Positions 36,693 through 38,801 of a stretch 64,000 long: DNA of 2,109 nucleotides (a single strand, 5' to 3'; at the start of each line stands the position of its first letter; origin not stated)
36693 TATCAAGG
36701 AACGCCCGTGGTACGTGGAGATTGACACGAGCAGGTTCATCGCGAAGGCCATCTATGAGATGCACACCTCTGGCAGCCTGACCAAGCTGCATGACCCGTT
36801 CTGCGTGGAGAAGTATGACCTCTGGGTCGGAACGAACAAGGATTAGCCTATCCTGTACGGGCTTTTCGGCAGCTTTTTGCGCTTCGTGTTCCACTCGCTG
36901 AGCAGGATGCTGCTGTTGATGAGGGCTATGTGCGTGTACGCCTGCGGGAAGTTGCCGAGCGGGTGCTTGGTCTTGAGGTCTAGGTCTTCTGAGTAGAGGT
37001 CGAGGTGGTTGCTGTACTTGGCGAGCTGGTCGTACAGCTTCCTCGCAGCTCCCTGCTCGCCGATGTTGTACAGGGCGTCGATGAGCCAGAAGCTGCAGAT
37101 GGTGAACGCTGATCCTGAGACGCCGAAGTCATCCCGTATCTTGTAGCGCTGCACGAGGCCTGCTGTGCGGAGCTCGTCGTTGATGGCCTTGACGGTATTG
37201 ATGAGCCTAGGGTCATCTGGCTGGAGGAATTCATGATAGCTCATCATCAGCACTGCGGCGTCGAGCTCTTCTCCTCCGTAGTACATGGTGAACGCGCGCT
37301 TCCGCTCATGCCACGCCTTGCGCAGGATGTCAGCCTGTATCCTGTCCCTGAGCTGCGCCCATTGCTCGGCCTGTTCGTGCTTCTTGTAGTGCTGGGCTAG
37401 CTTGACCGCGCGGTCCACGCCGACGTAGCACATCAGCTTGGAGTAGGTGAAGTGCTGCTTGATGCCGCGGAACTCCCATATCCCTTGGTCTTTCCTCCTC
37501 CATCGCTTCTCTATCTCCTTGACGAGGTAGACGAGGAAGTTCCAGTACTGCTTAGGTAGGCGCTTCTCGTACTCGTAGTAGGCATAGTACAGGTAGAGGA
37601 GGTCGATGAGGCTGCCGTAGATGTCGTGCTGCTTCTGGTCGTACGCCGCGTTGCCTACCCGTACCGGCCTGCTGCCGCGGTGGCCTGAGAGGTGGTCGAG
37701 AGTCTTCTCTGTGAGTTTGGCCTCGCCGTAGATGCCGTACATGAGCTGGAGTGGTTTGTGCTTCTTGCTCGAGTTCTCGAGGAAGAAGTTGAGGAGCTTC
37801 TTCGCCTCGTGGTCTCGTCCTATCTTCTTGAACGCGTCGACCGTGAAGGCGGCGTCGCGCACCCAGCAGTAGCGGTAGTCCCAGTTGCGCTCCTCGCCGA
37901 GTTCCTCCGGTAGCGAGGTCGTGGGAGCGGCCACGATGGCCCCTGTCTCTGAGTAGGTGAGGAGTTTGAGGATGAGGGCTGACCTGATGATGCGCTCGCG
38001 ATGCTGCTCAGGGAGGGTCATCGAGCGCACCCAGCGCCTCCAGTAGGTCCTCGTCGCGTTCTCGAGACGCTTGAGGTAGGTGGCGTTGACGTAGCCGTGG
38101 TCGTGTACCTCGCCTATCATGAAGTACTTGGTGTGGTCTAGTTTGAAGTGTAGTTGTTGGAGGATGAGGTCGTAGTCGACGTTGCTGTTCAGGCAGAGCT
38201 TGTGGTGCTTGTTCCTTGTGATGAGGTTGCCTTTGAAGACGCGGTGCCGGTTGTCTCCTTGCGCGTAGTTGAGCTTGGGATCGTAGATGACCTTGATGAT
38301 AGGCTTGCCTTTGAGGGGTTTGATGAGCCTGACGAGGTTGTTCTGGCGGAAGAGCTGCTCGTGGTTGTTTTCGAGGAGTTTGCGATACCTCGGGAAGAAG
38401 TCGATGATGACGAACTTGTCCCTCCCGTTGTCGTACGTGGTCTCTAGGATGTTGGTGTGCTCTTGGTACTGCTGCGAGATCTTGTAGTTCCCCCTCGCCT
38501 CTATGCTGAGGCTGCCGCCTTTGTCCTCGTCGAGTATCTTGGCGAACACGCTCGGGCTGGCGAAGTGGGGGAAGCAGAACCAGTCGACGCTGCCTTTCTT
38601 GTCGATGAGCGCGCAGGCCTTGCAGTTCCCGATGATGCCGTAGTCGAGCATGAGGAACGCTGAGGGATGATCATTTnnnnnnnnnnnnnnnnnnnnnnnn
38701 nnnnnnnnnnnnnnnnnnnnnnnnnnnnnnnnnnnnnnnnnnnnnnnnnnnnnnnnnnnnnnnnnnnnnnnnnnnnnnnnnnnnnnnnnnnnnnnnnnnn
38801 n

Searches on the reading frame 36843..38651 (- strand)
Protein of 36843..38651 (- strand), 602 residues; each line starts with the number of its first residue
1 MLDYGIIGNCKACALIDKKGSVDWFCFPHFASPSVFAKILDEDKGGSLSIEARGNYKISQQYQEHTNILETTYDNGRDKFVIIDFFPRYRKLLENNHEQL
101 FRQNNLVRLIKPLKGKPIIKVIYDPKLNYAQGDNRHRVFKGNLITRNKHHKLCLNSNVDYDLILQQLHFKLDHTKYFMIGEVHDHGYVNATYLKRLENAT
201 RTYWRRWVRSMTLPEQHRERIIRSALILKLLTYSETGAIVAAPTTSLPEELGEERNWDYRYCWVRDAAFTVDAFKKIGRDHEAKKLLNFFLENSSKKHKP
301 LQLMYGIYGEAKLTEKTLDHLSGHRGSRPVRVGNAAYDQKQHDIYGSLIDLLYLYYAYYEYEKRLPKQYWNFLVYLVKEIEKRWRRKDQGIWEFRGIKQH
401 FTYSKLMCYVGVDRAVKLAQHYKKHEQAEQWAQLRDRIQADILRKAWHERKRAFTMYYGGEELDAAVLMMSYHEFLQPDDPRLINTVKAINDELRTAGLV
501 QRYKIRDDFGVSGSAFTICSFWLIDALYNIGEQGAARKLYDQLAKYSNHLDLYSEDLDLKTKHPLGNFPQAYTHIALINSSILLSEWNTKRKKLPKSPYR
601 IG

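Call 72: search_protein_families(library=ncbifam, proteins=[window:36843-38651:-], max_evalue=1e-10)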
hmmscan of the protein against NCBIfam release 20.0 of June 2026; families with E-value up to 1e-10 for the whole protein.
window:36843-38651:- (602 aa): 3 families
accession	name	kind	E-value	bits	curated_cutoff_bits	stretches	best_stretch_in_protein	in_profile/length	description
NF041084.1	trehalase_H1_Arch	equivalog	1.4e-122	410.2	820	1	4-580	2-566/570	alpha,alpha-trehalase TreH1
NF041085.1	trehalase_H2_Arch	equivalog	1.1e-110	370.8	1000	1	4-586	3-578/579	alpha,alpha-trehalase TreH2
TIGR01577.1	oligosac_amyl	hypoth_equivalog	2.5e-25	89.1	820.7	1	191-533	220-549/616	oligosaccharide amylase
